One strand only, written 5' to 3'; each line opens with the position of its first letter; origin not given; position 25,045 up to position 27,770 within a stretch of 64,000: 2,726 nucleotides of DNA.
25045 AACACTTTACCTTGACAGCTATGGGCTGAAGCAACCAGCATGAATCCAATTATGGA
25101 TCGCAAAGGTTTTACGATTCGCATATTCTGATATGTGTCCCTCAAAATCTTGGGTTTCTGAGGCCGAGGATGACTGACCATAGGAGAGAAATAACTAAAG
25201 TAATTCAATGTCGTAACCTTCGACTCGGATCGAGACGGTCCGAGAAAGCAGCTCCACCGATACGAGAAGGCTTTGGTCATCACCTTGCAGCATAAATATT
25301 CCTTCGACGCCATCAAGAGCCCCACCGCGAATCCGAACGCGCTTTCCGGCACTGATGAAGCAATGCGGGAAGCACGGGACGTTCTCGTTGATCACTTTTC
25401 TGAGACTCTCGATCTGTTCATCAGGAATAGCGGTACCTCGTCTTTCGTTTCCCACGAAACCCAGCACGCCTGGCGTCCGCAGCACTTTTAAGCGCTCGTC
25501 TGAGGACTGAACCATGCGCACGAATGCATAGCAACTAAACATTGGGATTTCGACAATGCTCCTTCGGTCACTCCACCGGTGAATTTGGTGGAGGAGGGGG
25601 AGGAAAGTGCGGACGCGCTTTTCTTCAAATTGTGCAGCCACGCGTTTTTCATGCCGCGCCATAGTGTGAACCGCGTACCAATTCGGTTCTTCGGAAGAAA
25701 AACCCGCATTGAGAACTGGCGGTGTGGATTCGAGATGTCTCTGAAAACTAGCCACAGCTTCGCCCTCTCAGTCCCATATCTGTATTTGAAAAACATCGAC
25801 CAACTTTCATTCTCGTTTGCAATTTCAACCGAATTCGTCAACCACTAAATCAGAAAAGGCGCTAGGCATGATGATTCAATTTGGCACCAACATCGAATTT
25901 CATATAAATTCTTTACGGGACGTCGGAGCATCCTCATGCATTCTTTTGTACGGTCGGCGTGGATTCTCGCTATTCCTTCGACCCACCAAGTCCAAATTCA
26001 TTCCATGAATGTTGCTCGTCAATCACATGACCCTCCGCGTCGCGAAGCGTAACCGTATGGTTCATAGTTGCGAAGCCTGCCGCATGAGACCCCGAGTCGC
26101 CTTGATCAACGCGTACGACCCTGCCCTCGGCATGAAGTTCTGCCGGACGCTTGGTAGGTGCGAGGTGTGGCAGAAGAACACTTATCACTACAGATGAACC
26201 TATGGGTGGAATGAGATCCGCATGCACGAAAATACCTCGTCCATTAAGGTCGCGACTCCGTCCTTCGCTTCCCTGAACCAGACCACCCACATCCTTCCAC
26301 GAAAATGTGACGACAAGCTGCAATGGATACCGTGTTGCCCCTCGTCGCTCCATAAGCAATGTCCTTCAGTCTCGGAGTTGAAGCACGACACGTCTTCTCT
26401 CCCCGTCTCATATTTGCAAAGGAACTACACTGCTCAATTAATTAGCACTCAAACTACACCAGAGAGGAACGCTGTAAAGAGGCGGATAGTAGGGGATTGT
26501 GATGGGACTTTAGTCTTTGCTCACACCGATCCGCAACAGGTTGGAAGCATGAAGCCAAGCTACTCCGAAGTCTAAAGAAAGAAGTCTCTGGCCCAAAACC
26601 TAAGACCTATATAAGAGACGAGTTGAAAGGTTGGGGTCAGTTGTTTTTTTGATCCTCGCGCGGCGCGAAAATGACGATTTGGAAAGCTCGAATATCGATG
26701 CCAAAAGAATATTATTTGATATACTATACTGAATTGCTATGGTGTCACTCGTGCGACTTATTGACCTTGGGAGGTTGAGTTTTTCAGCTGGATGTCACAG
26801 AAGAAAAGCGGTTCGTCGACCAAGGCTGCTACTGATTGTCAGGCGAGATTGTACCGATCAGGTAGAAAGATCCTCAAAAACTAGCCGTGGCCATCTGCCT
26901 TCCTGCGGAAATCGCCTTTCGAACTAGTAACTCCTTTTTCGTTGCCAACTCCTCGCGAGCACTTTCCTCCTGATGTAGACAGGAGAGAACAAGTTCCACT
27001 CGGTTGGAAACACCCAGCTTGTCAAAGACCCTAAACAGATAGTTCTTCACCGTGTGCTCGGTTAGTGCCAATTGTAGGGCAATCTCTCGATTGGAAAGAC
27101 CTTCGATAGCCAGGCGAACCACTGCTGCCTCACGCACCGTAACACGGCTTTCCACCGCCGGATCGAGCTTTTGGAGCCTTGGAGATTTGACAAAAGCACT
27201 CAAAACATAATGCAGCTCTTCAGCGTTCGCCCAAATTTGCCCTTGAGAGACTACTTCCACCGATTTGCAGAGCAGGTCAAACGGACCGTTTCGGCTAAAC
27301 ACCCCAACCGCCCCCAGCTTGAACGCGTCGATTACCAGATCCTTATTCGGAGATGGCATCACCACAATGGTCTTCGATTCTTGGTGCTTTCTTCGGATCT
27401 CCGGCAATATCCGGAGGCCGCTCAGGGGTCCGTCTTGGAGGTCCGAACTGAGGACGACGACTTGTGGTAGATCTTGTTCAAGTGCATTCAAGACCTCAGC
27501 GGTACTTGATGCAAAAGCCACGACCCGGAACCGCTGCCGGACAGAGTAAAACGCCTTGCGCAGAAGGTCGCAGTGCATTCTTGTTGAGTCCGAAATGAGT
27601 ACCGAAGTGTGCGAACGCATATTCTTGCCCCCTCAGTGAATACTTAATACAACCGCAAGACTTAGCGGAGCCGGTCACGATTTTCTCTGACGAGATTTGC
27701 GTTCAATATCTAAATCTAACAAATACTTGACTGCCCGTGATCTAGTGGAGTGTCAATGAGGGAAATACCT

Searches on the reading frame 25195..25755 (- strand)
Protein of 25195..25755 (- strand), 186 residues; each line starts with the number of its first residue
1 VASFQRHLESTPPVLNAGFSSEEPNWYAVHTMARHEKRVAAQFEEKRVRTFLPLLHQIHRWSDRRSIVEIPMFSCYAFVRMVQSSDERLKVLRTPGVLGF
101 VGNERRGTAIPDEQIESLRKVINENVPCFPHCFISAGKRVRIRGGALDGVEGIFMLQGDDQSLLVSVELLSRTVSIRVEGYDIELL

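Call 9: search_protein_families(library=pfam, proteins=[window:25195-25755:-], max_evalue=0.001)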
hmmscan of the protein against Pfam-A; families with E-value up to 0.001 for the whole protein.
window:25195-25755:- (186 aa): 1 family
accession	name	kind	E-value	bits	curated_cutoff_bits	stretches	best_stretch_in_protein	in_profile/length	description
PF02357.24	NusG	-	9.6e-21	74.5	22.2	1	25-119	2-93/93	Transcription termination factor nusG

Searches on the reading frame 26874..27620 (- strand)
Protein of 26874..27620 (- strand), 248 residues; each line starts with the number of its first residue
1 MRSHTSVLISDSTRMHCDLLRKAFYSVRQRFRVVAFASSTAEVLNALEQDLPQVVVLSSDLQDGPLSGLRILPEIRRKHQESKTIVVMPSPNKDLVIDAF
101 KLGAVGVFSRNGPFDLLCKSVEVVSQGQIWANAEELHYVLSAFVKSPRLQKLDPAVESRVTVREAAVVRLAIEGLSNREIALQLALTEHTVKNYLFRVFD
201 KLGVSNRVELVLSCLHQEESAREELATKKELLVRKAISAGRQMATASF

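Call 9: search_protein_families(library=pfam, proteins=[window:26874-27620:-], max_evalue=0.001)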
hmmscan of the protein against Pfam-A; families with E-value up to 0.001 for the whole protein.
window:26874-27620:- (248 aa): 3 families
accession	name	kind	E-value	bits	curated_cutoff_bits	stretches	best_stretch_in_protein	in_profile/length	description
PF00196.25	GerE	-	2e-14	53.4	23.5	1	161-212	4-55/57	Bacterial regulatory proteins, luxR family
PF00072.30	Response_reg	-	5.7e-09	36.6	30.2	1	7-120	1-109/111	Response regulator receiver domain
PF08281.18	Sigma70_r4_2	-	1.3e-07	31.5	25.7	1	162-201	13-53/54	Sigma-70, region 4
